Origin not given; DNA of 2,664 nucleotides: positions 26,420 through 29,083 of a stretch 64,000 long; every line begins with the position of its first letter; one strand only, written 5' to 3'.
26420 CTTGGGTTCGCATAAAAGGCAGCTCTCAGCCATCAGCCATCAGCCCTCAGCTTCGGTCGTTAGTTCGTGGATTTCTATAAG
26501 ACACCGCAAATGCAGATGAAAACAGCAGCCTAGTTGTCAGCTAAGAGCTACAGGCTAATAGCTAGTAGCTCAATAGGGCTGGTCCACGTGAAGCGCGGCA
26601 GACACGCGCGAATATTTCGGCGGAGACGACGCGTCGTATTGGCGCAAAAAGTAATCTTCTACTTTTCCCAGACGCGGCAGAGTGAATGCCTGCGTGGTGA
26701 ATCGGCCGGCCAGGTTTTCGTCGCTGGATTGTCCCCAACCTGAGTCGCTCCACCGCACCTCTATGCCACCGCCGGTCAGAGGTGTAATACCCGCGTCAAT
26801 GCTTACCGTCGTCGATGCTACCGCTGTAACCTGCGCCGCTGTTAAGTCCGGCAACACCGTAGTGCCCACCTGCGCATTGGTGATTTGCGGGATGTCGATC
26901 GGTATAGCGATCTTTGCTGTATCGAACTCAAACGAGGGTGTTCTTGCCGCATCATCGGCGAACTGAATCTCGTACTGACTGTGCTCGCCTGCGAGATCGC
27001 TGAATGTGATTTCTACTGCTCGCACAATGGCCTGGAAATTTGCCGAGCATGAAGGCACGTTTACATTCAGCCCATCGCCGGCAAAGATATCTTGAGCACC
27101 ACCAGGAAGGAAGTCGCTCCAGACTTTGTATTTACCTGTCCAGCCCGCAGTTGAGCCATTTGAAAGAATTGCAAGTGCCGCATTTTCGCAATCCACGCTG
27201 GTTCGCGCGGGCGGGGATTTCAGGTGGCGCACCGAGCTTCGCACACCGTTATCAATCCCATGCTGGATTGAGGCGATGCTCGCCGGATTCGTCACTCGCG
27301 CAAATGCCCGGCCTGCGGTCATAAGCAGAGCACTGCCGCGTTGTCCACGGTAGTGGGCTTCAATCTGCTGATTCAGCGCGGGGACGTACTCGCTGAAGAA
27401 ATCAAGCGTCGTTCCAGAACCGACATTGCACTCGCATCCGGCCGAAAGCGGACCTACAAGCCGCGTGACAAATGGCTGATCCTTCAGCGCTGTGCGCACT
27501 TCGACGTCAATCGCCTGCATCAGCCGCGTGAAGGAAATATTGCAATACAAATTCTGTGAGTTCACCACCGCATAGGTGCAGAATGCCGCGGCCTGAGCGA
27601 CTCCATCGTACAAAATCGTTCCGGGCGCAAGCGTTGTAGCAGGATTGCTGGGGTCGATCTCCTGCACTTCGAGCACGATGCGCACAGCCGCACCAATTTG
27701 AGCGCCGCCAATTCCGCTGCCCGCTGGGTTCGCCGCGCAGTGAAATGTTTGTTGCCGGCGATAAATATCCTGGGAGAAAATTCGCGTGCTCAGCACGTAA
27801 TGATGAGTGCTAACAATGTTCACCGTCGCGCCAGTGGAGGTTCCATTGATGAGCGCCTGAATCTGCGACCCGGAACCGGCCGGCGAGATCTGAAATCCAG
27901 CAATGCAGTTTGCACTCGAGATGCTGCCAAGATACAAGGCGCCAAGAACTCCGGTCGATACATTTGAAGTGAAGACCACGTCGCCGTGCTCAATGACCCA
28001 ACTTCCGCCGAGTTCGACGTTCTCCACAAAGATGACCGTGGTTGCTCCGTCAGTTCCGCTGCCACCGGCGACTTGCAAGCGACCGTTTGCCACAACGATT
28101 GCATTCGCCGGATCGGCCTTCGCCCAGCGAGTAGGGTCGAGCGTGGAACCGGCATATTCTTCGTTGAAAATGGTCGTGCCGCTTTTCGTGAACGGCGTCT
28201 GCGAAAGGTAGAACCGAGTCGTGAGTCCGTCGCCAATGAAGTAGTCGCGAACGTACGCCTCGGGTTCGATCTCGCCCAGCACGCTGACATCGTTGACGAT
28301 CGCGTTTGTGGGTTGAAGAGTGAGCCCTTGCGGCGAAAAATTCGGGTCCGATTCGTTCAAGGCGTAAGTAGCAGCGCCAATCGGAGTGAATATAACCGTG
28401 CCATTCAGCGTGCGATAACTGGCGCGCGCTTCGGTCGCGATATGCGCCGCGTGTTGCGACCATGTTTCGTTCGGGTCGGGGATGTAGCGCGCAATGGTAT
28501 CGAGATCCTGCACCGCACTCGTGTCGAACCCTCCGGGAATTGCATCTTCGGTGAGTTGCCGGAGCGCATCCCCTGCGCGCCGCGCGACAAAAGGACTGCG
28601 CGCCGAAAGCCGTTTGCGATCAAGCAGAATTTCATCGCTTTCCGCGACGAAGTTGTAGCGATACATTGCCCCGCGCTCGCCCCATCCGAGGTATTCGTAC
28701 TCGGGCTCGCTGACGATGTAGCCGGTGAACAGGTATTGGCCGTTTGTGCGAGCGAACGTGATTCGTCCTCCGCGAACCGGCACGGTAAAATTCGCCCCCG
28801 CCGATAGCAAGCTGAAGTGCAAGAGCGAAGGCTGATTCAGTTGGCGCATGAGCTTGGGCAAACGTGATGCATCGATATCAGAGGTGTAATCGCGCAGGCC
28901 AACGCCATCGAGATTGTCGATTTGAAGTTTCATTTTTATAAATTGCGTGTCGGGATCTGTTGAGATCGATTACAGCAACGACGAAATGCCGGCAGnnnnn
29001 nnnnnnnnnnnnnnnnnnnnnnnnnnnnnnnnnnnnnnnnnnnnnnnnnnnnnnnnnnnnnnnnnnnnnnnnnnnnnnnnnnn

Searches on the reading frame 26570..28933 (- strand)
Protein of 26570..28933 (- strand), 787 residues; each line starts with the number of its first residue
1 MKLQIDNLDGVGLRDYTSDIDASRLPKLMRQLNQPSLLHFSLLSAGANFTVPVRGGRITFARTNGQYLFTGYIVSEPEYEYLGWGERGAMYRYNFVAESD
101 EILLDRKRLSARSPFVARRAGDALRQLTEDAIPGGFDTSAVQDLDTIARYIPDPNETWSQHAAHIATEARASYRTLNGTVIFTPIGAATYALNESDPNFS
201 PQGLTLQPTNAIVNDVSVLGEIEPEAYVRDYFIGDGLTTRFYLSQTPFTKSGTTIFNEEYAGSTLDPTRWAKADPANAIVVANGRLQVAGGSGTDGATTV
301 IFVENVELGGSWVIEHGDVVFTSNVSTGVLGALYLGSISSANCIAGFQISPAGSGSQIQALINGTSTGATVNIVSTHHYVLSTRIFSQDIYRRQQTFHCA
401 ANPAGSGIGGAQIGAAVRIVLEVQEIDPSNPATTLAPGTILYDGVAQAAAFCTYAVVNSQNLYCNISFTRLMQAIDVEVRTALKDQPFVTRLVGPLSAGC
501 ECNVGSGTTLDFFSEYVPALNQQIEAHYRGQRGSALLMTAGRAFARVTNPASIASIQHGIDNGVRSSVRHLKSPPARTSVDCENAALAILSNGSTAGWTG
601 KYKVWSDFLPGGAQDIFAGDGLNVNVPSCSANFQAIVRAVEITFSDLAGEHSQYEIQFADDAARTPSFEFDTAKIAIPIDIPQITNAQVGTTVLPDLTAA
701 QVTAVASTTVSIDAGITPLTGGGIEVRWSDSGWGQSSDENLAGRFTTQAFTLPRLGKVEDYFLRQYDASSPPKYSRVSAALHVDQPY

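Call 19: search_protein_families(library=pfam, proteins=[window:26570-28933:-], max_evalue=0.01)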
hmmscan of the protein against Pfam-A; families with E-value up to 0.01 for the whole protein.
window:26570-28933:- (787 aa): 0 families

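Call 58: find_related_loci(query=window:26570-28933:-, collection=viral_contigs, flank=10000)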
Query window:26570-28933:- (787 aa) in viral_contigs; peptide patterns used: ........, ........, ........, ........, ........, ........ (x = any residue, [..] = any of these).
1 stretches matched a pattern, but none encodes a relative of the query by tblastn (E <= 1e-3).

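Call 59: find_related_loci(query=window:26570-28933:-, collection=metagenome_contigs, flank=10000)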
Query window:26570-28933:- (787 aa) in metagenome_contigs; peptide patterns used: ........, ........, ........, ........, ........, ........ (x = any residue, [..] = any of these).
139 stretches matched a pattern; 23 encode a relative of the query (tblastn E <= 1e-3); 23 distinct loci.
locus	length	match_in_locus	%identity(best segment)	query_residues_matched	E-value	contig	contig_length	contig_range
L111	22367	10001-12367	72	1-787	0e+0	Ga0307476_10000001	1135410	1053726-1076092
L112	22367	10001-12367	72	1-787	0e+0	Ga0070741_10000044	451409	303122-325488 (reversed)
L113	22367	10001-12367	73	1-787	0e+0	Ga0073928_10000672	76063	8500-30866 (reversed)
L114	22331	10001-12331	60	1-786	0e+0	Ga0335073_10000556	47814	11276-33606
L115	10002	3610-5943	54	1-786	0e+0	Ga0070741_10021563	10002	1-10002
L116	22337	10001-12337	53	1-786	0e+0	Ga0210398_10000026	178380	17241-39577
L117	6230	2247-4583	52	1-786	0e+0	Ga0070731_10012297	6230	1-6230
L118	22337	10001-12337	52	1-786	0e+0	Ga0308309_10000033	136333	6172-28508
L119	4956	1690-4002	49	1-786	0e+0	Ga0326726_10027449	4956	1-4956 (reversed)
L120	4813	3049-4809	53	1-596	0e+0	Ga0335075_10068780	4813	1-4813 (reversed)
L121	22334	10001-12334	63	1-787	0e+0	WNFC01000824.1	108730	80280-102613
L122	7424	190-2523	63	1-787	0e+0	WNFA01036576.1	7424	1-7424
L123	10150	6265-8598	63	1-787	0e+0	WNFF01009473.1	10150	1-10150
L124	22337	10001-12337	52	1-786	0e+0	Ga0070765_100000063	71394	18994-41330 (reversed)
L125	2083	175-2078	47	1-638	2e-155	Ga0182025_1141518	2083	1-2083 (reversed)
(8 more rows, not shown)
